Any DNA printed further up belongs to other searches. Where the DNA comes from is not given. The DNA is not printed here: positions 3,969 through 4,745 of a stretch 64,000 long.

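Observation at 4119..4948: csrA followed by a T3S-chaperone/YbjN-like gene instead of fliW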

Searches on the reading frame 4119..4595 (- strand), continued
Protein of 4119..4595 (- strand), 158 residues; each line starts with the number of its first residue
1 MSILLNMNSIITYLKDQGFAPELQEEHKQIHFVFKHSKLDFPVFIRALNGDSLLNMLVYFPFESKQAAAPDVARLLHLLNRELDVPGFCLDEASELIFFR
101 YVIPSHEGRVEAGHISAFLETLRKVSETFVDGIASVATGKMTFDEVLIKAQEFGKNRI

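Call 32: list_cluster_members(proteins=[P0135, P0124, P0150, P0189, P0019])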
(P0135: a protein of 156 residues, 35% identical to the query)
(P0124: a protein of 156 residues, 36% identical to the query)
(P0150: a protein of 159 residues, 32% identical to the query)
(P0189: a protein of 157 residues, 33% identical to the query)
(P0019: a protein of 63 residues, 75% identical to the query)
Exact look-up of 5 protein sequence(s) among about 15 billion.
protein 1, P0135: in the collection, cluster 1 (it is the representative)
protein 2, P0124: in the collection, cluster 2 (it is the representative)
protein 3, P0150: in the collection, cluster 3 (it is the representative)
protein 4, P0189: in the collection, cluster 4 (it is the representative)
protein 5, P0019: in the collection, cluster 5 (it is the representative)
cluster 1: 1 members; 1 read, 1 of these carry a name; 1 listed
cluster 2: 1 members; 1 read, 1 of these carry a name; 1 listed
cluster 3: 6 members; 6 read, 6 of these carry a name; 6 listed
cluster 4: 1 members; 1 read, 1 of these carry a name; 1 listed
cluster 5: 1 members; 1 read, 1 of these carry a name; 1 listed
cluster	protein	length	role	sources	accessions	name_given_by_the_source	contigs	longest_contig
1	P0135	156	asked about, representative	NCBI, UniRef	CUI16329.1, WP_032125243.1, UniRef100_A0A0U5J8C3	conserved hypothetical protein [Candidatus Protochlamydia naegleriophila] | Type III secretion chaperone SycE n=1 Tax=Candidatus Protochlamydia naegleriophila ...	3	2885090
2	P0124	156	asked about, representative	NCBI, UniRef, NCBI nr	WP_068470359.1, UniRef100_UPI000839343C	YbjN domain-containing protein [Candidatus Protochlamydia phocaeensis] | YbjN domain-containing protein n=1 Tax=Candidatus Protochlamydia phocaeensis ...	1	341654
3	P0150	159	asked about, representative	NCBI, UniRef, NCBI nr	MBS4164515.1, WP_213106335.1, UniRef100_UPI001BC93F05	Uncharacterized protein PRO82_001844 [Candidatus Protochlamydia amoebophila] | YbjN domain-containing protein n=1 Tax=Candidatus Protochlamydia amoebophila TaxID=362787 ... | YbjN domain-containing protein [Candidatus Protochlamydia amoebophila]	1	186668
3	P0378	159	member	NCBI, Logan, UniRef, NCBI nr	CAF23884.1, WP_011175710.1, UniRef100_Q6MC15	YbjN domain-containing protein [Candidatus Protochlamydia amoebophila] | Type III secretion system chaperone n=1 Tax=Protochlamydia amoebophila (strain UWE25) ...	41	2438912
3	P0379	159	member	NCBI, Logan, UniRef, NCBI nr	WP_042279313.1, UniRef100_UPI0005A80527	YbjN domain-containing protein [Candidatus Protochlamydia sp. R18] | YbjN domain-containing protein n=1 Tax=Candidatus Protochlamydia sp. R18 TaxID=1353977 ...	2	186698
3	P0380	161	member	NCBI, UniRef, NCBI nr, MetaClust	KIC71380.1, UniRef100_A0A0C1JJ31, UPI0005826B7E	hypothetical protein DB44_DT00150 [Candidatus Protochlamydia amoebophila] | Uncharacterized protein n=2 Tax=Candidatus Protochlamydia amoebophila TaxID=362787 ... | status=active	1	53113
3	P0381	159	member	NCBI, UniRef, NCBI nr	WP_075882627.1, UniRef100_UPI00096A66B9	YbjN domain-containing protein [Candidatus Protochlamydia sp. W-9] | YbjN domain-containing protein n=1 Tax=Candidatus Protochlamydia sp. W-9 TaxID=1785087 ...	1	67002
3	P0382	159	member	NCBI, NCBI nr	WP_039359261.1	YbjN domain-containing protein [Candidatus Protochlamydia amoebophila]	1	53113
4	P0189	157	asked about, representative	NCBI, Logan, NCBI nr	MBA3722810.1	MAG: YbjN domain-containing protein [Parachlamydiaceae bacterium] | YbjN domain-containing protein [Parachlamydiaceae bacterium]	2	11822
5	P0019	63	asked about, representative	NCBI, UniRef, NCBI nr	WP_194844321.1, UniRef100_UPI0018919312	carbon storage regulator [Candidatus Clavichlamydia salmonicola] | carbon storage regulator n=1 Tax=Candidatus Clavichlamydia salmonicola TaxID=469812 ...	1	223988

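Call 33: predict_structure(alignment_id=A3)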
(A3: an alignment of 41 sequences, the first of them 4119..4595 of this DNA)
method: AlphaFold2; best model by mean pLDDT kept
length: 158 residues; sequences in the alignment: 41
mean_pLDDT: 92.3   pTM: 0.83
mean pLDDT of the five models: 92.3, 91.0, 91.0, 89.4, 89.2
residues with pLDDT >= 90: 130; 70-90: 25; 50-70: 2; < 50: 1
segments of 3 or more residues with pLDDT < 50: none
pLDDT, mean of each block of 10 residues (from residue 1): 93 96 95 92 93 94 92 96 92 93 93 94 92 95 92 70
secondary structure, 60 per line:
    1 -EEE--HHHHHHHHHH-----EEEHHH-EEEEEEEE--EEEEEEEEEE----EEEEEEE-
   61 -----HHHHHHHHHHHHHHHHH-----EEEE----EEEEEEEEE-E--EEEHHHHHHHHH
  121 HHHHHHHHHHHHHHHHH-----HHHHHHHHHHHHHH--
elements in order: E2-4 H7-16 E22-24 E29-36 E39-48 E53-59 H66-82 E88-91 E96-104 E109-111 H112-137 H143-156

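Call 42: list_cluster_members(proteins=[P0300])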
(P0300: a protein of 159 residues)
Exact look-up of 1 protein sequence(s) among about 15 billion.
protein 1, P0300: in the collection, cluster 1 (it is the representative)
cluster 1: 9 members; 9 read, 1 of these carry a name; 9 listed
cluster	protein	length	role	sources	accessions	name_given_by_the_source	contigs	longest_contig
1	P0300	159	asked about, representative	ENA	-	-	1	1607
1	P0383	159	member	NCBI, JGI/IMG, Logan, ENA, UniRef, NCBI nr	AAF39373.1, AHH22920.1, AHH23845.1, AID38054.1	bacterial sensory transduction regulator family protein [Chlamydia muridarum str. Nigg] | Uncharacterized conserved protein | YbjN domain-containing protein n=2 Tax=Chlamydia muridarum TaxID=83560 ...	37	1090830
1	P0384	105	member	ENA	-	-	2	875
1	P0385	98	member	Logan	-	-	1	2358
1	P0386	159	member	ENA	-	-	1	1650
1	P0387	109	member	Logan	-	-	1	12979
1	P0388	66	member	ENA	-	-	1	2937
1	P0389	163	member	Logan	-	-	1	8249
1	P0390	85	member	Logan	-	-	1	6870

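Call 47: find_related_loci(query=A3, collection=metagenome_contigs, flank=4000)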
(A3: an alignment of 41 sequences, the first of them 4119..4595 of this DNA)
Query A3 (158 aa) in metagenome_contigs; peptide patterns used: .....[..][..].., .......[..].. (x = any residue, [..] = any of these).
340 stretches matched a pattern; 90 encode a relative of the query (tblastn E <= 1e-3); the best 80 are kept; 80 distinct loci.
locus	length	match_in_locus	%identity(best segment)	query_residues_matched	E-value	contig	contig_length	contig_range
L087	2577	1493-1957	38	3-157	7e-38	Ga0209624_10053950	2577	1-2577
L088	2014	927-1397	40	5-155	1e-37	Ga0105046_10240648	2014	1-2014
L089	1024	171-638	38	3-158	1e-38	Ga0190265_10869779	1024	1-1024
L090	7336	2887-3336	40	5-154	2e-37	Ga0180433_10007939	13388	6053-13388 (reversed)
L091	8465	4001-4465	37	3-157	6e-37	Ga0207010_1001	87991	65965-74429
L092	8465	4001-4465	37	3-157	3e-36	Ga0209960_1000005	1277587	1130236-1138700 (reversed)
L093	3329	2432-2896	37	3-157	3e-36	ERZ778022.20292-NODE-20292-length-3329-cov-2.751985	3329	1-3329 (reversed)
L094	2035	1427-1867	39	1-147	6e-36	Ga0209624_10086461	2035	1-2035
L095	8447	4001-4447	41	6-154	6e-36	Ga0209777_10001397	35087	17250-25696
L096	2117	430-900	35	3-157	1e-35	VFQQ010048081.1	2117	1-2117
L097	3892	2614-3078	35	1-155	1e-35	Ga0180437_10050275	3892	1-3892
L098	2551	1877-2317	40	6-152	1e-35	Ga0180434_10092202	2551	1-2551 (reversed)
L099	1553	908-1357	39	3-152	2e-35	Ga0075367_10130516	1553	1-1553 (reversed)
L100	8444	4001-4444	39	5-152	4e-35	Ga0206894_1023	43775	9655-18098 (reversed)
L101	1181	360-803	37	5-152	3e-36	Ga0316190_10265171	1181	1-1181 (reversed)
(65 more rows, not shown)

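Call 79: find_encoding_contigs(protein=P0383, flank=7000, max_places=2)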
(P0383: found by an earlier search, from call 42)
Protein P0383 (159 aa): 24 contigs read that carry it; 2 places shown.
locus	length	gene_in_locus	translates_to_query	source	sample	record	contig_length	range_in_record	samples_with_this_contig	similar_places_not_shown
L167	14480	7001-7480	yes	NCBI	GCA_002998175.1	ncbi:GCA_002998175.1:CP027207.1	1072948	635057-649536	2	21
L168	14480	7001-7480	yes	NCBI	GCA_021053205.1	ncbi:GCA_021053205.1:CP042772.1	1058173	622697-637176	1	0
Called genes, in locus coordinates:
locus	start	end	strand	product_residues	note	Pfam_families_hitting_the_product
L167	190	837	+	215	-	PF24330:DUF7499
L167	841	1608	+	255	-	PF02517:Rce1-like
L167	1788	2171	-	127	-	PF03819:MazG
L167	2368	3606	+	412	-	PF01595:CNNM, PF00571:CBS (faint), PF03471:CorC_HlyC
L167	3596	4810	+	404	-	PF01595:CNNM, PF03471:CorC_HlyC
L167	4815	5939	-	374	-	PF00266:Aminotran_5, PF00155:Aminotran_1_2 (weak), PF01041:DegT_DnrJ_EryC1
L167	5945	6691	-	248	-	PF00481:PP2C (faint), PF13672:PP2C_2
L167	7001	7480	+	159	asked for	PF10722:YbjN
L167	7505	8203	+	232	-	PF00929:RNase_T, PF13482:RNase_H_2 (weak), PF16473:Rv2179c-like (weak), PF12843:QSregVF_b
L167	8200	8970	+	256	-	PF02621:VitK2_biosynth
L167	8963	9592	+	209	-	-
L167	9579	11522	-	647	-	PF00664:ABC_membrane, PF00005:ABC_tran, PF02463:SMC_N (faint)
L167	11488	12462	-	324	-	PF03255:ACCA, PF01039:Carboxyl_trans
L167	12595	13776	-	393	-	-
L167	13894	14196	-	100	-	PF00216:Bac_DNA_binding, PF18291:HU-HIG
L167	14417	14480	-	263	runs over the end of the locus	PF01520:Amidase_3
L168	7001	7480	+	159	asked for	PF10722:YbjN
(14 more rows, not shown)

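Call 84: fold_search(model_id=the predicted structure, library=pdb)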
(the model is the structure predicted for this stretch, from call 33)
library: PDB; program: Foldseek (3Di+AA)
matches with E <= 10: 403; with E <= 0.001: 0
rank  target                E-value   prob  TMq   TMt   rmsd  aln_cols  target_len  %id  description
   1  4h5b_A                1.5e-03  1.00  0.63  0.65   3.3       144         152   17  Crystal Structure of DR_1245 from Deinococcus radiodurans (released 2013-01-30)
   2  4h5b_B                2.9e-03  1.00  0.60  0.63   3.8       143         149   17  Crystal Structure of DR_1245 from Deinococcus radiodurans (released 2013-01-30)
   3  1jyo_A                5.6e-03  1.00  0.60  0.71   3.3       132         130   15  Structure of the Salmonella Virulence Effector SptP in Complex with its Secretion Chaperone SicP (released 2001-11-07)
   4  3kxy_D                9.7e-03  1.00  0.57  0.66   3.6       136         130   14  Crystal Structure of the ExsC-ExsE Complex (released 2010-06-30)
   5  3kxy_F                1.1e-02  1.00  0.57  0.66   3.2       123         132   15  Crystal Structure of the ExsC-ExsE Complex (released 2010-06-30)
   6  3kxy_H                1.1e-02  1.00  0.48  0.56   6.8       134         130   13  Crystal Structure of the ExsC-ExsE Complex (released 2010-06-30)
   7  2plg_A                1.2e-02  1.00  0.56  0.58   3.9       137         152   16  Crystal structure of T110839 protein from Synechococcus elongatus (released 2007-05-01)
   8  4g6t_A                1.3e-02  1.00  0.48  0.58   4.9       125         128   13  Structure of the HopA1-SchA Chaperone-Effector Complex (released 2013-06-05)
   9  6vu7_B                1.6e-02  1.00  0.52  0.57   5.4       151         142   13  Crystal structure of YbjN, a putative transcription regulator from E. coli (released 2020-03-11)
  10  3kxy_B                2.1e-02  1.00  0.53  0.61   3.7       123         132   15  Crystal Structure of the ExsC-ExsE Complex (released 2010-06-30)
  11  3kxy_J                2.1e-02  0.99  0.45  0.54   6.9       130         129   14  Crystal Structure of the ExsC-ExsE Complex (released 2010-06-30)
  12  3kxy_A                3.0e-02  0.99  0.47  0.55   3.9       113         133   16  Crystal Structure of the ExsC-ExsE Complex (released 2010-06-30)
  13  5wez_A                3.0e-02  0.99  0.51  0.59   4.5       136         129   11  Structure of the Tir-CesT effector-chaperone complex (released 2018-07-11)
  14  3epu_B                4.6e-02  0.94  0.42  0.48   9.2       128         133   11  Crystal Structure of STM2138, a novel virulence chaperone in Salmonella (released 2009-09-29)
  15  1k3s_A                6.2e-02  0.90  0.41  0.55   7.6       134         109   14  Type III Secretion Chaperone SigE (released 2001-11-28)
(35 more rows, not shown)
